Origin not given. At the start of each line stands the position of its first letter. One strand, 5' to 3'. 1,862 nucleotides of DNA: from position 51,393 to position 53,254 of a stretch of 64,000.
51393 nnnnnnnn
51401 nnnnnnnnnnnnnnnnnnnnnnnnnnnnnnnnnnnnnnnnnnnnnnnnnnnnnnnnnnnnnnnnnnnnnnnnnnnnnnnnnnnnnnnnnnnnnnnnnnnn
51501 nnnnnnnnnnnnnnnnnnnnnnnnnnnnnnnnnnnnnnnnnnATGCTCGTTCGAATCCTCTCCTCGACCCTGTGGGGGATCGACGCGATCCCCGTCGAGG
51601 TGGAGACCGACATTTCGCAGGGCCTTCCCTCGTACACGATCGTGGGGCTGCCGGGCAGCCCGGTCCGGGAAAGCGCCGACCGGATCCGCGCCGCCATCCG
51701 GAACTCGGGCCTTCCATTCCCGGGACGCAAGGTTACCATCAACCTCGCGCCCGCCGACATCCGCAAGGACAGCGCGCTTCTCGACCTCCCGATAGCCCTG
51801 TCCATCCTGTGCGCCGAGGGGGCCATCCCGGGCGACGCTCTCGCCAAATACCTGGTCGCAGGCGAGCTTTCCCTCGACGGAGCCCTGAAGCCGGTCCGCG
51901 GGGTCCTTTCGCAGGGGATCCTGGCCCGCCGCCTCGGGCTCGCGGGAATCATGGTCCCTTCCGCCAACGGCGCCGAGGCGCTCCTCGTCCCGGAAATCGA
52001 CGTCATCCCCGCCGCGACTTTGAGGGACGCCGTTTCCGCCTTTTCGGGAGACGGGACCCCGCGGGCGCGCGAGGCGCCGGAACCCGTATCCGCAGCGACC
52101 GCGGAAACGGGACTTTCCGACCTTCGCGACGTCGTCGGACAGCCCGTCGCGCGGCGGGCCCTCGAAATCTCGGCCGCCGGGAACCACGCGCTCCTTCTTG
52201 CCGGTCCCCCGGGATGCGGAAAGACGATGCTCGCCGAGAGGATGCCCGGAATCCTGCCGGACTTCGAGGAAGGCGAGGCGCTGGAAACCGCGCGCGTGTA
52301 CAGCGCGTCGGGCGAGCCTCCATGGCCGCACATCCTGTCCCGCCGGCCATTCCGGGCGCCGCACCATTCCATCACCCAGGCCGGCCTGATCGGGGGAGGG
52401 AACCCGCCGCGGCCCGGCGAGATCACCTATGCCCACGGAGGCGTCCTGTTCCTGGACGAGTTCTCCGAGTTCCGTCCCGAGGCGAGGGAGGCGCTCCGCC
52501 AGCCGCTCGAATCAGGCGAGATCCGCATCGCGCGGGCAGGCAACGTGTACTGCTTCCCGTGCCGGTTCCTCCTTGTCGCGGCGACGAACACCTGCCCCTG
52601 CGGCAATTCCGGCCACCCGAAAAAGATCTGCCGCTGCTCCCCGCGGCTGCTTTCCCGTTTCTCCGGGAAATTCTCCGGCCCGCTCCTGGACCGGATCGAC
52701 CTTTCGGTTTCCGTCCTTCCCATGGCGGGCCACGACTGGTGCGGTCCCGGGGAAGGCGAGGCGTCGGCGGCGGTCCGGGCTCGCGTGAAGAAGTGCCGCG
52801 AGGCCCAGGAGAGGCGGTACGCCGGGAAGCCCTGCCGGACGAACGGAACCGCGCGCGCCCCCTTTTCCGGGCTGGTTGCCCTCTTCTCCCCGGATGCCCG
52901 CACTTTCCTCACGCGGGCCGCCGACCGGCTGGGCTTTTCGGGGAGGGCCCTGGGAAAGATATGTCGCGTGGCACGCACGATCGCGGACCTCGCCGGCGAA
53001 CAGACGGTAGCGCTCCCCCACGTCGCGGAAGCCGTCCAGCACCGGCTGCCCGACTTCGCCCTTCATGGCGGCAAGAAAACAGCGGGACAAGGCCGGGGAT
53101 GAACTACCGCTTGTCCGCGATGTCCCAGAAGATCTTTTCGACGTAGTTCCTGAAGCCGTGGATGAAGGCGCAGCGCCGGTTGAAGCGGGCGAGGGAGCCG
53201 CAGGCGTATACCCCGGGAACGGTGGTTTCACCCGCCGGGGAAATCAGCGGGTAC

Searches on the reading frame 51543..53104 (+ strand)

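Call 21: search_protein_families(library=pfam, proteins=[window:51545-53104:+])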
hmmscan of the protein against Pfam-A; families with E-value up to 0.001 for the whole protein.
window:51545-53104:+ (520 aa): 0 families

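Call 62: search_protein_families(library=ncbifam, proteins=[window:51543-53099:+])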
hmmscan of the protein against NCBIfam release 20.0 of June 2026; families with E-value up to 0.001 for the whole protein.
window:51543-53099:+ (519 aa): 11 families
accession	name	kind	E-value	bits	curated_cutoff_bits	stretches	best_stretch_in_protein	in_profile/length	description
TIGR00368.1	TIGR00368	hypoth_equivalog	7.4e-148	493.2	362.4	1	6-501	2-499/499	YifB family Mg chelatase-like AAA ATPase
NF007365.0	PRK09862.1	equivalog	5.3e-112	375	530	1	11-504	12-495/506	YifB family Mg chelatase-like AAA ATPase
TIGR02902.1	spore_lonB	equivalog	1e-12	47.5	723.3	2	281-323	156-200/531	ATP-dependent protease LonB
TIGR00764.1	lon_rel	equivalog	3.3e-12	45.8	516.6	1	196-244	19-67/608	ATP-dependent protease LonB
TIGR02903.1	spore_lon_C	equivalog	1.1e-10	40.7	678.8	0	105-164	551-611/615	Lon family ATP-dependent protease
NF038308.1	RNA_repair_RtcR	equivalog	7.9e-08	31.6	650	1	284-349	264-327/530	RNA repair transcriptional activator RtcR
TIGR02442.1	Cob-chelat-sub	hypoth_equivalog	3.1e-05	22.6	779.45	0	289-349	118-178/641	putative cobaltochelatase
NF042959.1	IteA_antiphage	equivalog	7.4e-05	22.1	510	0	209-233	120-144/367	anti-phage ATPase IteA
TIGR02031.1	BchD-ChlD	equivalog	0.00012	21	499.55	1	284-350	77-143/608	magnesium chelatase ATPase subunit D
TIGR00763.1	lon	equivalog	0.0007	18.2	608.05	0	105-146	727-768/795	endopeptidase La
NF047795.1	TransRegDagR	equivalog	0.00077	17.4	1400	1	206-330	129-245/938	transcriptional regulator DagR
